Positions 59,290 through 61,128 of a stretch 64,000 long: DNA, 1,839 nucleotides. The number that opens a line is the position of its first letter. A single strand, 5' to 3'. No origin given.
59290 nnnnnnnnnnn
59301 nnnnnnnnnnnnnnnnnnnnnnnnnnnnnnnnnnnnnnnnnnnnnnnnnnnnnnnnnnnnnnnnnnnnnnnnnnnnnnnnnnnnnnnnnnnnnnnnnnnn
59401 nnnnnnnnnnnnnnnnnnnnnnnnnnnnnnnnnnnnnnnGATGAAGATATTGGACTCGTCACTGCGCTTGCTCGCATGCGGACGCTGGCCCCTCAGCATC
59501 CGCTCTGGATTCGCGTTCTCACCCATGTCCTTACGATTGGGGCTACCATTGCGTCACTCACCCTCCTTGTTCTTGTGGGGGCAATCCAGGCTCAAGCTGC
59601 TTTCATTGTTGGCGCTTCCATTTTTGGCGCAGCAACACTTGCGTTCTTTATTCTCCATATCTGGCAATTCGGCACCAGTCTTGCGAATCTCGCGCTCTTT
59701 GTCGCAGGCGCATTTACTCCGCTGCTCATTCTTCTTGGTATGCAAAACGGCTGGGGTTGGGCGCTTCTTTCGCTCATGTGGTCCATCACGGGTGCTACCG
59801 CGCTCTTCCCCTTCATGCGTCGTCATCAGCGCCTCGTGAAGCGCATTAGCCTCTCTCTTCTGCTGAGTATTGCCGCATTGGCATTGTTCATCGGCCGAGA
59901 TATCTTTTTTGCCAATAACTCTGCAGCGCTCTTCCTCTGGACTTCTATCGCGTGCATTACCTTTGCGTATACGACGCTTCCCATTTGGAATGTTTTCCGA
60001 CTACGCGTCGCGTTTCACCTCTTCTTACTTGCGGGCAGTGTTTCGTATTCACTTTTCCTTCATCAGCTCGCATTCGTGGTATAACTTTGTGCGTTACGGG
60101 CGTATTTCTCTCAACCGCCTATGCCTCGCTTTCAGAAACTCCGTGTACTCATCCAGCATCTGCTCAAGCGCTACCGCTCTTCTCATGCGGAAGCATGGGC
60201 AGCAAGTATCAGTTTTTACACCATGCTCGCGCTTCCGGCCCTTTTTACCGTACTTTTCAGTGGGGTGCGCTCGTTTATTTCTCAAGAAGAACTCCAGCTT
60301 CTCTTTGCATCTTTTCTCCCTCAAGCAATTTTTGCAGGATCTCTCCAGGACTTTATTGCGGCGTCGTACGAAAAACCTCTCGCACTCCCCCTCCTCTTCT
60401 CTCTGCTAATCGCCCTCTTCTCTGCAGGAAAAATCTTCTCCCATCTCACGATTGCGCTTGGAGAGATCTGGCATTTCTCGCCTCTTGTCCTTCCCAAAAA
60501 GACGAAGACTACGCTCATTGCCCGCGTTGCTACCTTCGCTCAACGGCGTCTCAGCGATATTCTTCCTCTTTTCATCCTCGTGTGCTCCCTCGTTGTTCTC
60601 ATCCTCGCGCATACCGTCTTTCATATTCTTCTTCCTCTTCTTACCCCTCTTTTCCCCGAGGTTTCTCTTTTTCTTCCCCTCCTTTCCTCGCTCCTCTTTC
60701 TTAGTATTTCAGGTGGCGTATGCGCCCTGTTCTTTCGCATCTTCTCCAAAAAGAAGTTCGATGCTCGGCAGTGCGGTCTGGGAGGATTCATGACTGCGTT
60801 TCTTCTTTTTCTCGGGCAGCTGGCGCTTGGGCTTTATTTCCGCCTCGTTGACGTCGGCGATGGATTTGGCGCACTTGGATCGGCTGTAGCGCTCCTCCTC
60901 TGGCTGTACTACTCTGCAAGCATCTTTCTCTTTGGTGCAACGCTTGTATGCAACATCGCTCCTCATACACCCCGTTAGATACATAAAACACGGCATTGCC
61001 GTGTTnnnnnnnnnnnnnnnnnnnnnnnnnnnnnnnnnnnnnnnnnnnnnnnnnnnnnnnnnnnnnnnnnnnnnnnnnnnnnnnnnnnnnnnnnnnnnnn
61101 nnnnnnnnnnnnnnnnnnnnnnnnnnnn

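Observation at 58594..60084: Acyl-CoA desaturase fused to an extra C-terminal membrane domain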

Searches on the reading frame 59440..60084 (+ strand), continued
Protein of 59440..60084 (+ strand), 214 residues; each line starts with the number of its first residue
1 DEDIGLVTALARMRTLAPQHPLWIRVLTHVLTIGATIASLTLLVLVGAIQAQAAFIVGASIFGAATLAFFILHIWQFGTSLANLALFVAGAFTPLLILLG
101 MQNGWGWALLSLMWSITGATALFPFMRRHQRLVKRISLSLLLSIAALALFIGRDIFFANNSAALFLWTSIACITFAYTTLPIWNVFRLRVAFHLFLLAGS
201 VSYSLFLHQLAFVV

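Call 64: search_protein_families(library=ncbifam, proteins=[P0230, L004:4001-5530:+, L022:4001-5509:+, P0196], max_evalue=0.01)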
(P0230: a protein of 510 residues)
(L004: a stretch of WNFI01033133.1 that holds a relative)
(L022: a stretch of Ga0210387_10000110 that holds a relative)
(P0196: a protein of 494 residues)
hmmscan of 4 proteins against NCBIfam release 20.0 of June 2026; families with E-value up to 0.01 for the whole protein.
P0230 (510 aa): 3 families
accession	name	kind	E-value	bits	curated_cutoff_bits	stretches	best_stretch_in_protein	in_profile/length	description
NF047868.1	TrhA_N_extend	domain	1.4e-137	457.7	200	1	12-281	1-269/269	TrhA extension/companion domain-containing protein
NF011669.1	PRK15087.1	equivalog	2.2e-46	158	80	1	307-503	2-198/199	PAQR family membrane homeostasis protein TrhA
TIGR01065.1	hlyIII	subfamily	1.2e-35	122.9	172.2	1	305-503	1-202/204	hemolysin III family protein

L004:4001-5530:+ (510 aa): 3 families
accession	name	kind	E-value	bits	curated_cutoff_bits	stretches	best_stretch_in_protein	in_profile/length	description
NF047868.1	TrhA_N_extend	domain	5.7e-135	449.1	200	1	12-281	1-269/269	TrhA extension/companion domain-containing protein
NF011669.1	PRK15087.1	equivalog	7.4e-50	169.3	80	1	307-503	2-198/199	PAQR family membrane homeostasis protein TrhA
TIGR01065.1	hlyIII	subfamily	2.1e-37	128.7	172.2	1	307-503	3-202/204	hemolysin III family protein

L022:4001-5509:+ (503 aa): 3 families
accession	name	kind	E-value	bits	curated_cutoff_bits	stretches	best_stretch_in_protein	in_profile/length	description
NF047868.1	TrhA_N_extend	domain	1.5e-151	503.5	200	1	6-274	1-269/269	TrhA extension/companion domain-containing protein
NF011669.1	PRK15087.1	equivalog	3.6e-76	255.2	80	1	302-499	1-198/199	PAQR family membrane homeostasis protein TrhA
TIGR01065.1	hlyIII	subfamily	1.3e-63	214.3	172.2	1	301-499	1-202/204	hemolysin III family protein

P0196 (494 aa): 3 families
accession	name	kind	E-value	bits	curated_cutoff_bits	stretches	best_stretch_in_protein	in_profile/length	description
NF049918.1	DesA_fam_desat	equivalog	5.7e-21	75.1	400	1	42-259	19-242/385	DesA family fatty acid desaturase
NF011669.1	PRK15087.1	equivalog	6e-16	58.6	80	1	300-485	6-195/199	PAQR family membrane homeostasis protein TrhA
TIGR01065.1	hlyIII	subfamily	2.6e-09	36.9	172.2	1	301-486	8-200/204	hemolysin III family protein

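Call 76: find_encoding_contigs(protein=P0197, flank=5000, max_places=3)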
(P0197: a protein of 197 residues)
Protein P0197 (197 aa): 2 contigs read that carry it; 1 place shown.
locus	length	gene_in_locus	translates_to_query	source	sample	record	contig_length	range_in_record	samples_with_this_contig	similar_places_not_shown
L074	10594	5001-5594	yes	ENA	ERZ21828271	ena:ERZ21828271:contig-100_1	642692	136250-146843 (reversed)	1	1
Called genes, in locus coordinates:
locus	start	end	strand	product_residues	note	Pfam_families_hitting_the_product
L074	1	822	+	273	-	PF07859:Abhydrolase_3 (weak)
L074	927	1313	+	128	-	PF07237:DUF1428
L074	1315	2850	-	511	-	-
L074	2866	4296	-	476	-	PF00395:SLH, PF01341:Glyco_hydro_6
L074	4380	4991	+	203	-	-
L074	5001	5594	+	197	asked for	PF03006:HlyIII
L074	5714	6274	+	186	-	-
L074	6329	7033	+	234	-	PF00072:Response_reg, PF00486:Trans_reg_C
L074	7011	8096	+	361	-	PF00672:HAMP, PF00512:HisKA, PF02518:HATPase_c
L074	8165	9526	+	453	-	PF00089:Trypsin (faint), PF13365:Trypsin_2, PF00395:SLH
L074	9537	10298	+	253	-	-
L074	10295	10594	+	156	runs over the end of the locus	-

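Call 77: find_encoding_contigs(protein=P0126, flank=5000, max_places=3)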
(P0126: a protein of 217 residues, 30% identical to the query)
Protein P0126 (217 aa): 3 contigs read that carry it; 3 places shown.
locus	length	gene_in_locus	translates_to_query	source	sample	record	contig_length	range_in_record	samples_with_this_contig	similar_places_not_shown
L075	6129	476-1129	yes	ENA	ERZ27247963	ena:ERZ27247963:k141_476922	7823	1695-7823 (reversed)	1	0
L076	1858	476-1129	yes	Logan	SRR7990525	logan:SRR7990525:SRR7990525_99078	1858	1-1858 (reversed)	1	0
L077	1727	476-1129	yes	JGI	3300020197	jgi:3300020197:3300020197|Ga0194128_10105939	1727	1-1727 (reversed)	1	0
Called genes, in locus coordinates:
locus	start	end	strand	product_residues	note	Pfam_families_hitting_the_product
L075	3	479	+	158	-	?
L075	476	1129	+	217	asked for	PF03006:HlyIII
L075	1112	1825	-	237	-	PF01479:S4, PF00849:PseudoU_synth_2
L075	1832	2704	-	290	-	-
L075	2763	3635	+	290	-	-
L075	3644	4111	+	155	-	-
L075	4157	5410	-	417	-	PF00270:DEAD, PF04851:ResIII, PF00271:Helicase_C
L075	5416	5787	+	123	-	PF02698:DUF218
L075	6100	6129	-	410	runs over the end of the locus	PF02018:CBM_4_9 (weak)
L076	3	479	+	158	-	?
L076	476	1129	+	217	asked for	PF03006:HlyIII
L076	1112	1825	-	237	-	PF01479:S4, PF00849:PseudoU_synth_2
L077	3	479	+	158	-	?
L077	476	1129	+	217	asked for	PF03006:HlyIII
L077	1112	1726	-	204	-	?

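Call 78: find_encoding_contigs(protein=P0132, flank=5000, max_places=3)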
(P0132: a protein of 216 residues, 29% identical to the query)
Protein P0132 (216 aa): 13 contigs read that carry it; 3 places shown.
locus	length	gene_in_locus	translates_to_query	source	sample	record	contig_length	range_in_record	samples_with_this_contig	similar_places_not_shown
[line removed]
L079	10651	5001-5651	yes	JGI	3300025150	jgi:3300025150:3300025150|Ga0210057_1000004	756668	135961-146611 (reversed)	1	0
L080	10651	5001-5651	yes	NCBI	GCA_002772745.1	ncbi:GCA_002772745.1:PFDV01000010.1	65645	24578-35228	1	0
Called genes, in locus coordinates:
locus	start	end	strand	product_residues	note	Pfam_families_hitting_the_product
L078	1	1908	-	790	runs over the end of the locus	PF01588:tRNA_bind, PF03483:B3_4, PF03484:B5, PF17759:tRNA_synthFbeta, PF03147:FDX-ACB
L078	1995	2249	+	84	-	-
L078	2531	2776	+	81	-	PF04193:PQ-loop, PF03083:MtN3_slv (weak)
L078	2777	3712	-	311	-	PF03773:ArsP_1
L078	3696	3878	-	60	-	-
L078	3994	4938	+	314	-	-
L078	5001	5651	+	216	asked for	PF03006:HlyIII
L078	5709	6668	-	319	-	PF14716:HHH_8, PF14520:HHH_5 (faint), PF00633:HHH (faint), PF14792:DNA_pol_B_palm, PF14791:DNA_pol_B_thumb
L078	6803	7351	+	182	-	-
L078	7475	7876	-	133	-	-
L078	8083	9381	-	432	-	PF05221:AdoHcyase, PF02826:2-Hacid_dh_C, PF00670:AdoHcyase_NAD, PF07991:KARI_N (weak)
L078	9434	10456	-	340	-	PF00294:PfkB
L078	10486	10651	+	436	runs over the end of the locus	PF02737:3HCDH_N (weak), PF03446:NAD_binding_2 (faint), PF03721:UDPG_MGDP_dh_N, PF00984:UDPG_MGDP_dh, PF03720:UDPG_MGDP_dh_C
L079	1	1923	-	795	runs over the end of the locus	PF01588:tRNA_bind, PF03483:B3_4, PF03484:B5, PF17759:tRNA_synthFbeta, PF03147:FDX-ACB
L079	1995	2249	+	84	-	-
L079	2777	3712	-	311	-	PF03773:ArsP_1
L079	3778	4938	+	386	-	-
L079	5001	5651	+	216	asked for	PF03006:HlyIII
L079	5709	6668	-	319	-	PF14716:HHH_8, PF14520:HHH_5 (faint), PF00633:HHH (faint), PF14792:DNA_pol_B_palm, PF14791:DNA_pol_B_thumb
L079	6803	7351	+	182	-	-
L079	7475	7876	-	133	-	-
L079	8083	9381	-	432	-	PF05221:AdoHcyase, PF02826:2-Hacid_dh_C, PF00670:AdoHcyase_NAD, PF07991:KARI_N (weak)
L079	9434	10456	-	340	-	PF00294:PfkB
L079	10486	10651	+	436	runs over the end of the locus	PF02737:3HCDH_N (weak), PF03446:NAD_binding_2 (faint), PF03721:UDPG_MGDP_dh_N, PF00984:UDPG_MGDP_dh, PF03720:UDPG_MGDP_dh_C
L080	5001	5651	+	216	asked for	PF03006:HlyIII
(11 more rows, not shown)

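Call 79: search_protein_families(library=ncbifam, proteins=[L074:4380-4991:+, L075:3-479:+, L079:3778-4938:+, L078:3994-4938:+], max_evalue=1)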
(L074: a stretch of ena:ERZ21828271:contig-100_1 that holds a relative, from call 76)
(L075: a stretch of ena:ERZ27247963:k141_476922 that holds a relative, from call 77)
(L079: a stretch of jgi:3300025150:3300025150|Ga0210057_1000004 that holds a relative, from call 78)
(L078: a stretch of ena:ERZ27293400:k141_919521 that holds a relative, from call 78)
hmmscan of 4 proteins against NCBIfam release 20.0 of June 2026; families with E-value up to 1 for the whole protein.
L074:4380-4991:+ (203 aa): 4 families
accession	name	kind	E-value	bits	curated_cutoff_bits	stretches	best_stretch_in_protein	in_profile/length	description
NF042931.1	SAG1386_EF1546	equivalog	0.023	14.8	80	1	10-73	32-103/158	SAG1386/EF1546 family surface-associated protein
NF042930.1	EF0163_fam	equivalog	0.047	13.2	65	1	36-84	27-75/165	EF0163 family protein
NF058558.2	AmldFbnFapC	equivalog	0.061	13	195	1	13-77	10-76/321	amyloid-like fimbrin subunit FapC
NF037948.1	signal_int_SinM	equivalog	0.13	11.6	250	1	16-92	4-79/387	signal integration modulator SinM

L075:3-479:+ (158 aa): 5 families
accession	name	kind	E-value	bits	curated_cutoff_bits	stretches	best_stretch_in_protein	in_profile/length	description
NF004042.0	PRK05550.1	equivalog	9.3e-58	195.7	330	1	2-151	138-288/293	bifunctional methionine sulfoxide reductase B/A protein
TIGR00401.1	msrA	equivalog_domain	6e-51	172.8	108.1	1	2-147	4-153/153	peptide-methionine (S)-S-oxide reductase MsrA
NF010625.0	PRK14018.1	equivalog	1.8e-45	155.4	522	1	2-149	202-349/521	bifunctional peptide-methionine (S)-S-oxide reductase MsrA/peptide-methionine (R)-S-oxide reductase MsrB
NF004038.0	PRK05528.1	equivalog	1.6e-30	106.3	200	1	3-150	6-147/157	peptide-methionine (S)-S-oxide reductase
NF041383.1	Trx_VPGUxxT_two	exception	0.006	16.3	275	1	3-65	150-199/287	VPGUxxT family thioredoxin-like (seleno)protein, type 2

L079:3778-4938:+ (386 aa): 0 families

L078:3994-4938:+ (314 aa): 0 families

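Call 83: search_solved_structures(query=A8, max_evalue=10, show_alignments=1)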
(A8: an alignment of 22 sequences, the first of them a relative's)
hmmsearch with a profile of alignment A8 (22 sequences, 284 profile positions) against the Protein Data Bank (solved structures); distinct sequences matched with E-value up to 10: 0.

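Call 84: search_protein_families(library=pfam, alignment_id=A8, max_evalue=0.01)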
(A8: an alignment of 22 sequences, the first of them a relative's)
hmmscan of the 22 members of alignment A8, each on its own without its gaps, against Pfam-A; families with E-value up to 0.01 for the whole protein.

A. member 1, L004:4001-4855:+ (285 aa): 1 family
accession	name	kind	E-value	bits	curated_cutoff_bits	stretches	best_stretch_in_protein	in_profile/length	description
PF04116.19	FA_hydroxylase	-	0.0013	19.6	31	1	59-100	1-37/132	Fatty acid hydroxylase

B. families by the number of members that match (of 22 scanned): 2 families
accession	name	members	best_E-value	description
PF04116.19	FA_hydroxylase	12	7.3e-09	Fatty acid hydroxylase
PF10710.14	DUF2512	1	0.0014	Protein of unknown function (DUF2512)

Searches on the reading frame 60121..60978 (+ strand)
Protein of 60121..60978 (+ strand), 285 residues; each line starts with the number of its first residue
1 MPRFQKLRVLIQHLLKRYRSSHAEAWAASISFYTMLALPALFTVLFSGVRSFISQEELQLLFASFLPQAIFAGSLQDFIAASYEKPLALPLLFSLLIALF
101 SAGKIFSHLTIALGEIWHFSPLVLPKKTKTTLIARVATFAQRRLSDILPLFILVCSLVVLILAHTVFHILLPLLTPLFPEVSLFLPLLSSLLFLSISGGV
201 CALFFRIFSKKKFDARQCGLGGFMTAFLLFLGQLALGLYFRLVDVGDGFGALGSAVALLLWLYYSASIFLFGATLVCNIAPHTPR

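Call 3: search_protein_families(library=pfam, proteins=[window:60121-60978:+], max_evalue=1)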
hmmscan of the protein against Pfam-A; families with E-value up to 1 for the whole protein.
window:60121-60978:+ (285 aa): 1 family
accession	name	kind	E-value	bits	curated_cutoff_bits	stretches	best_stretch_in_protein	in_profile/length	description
PF03631.20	Virul_fac_BrkB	-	1.1e-25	91.2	33.7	1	22-276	4-252/259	Virulence factor BrkB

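Call 4: search_protein_families(library=ncbifam, proteins=[window:60121-60978:+], max_evalue=1)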
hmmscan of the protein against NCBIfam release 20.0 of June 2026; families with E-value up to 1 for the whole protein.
window:60121-60978:+ (285 aa): 3 families
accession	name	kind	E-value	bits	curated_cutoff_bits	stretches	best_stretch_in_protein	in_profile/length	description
TIGR00765.1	yihY_not_rbn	subfamily_domain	7.5e-10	39.1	73.15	1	12-277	4-254/259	YihY family inner membrane protein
NF003256.0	PRK04214.1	equivalog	1.5e-07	30.7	500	1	12-280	21-274/412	ribonuclease BN/unknown domain fusion protein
NF002457.0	PRK01637.1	equivalog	4.8e-06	26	307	1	4-279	13-274/295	virulence factor BrkB family protein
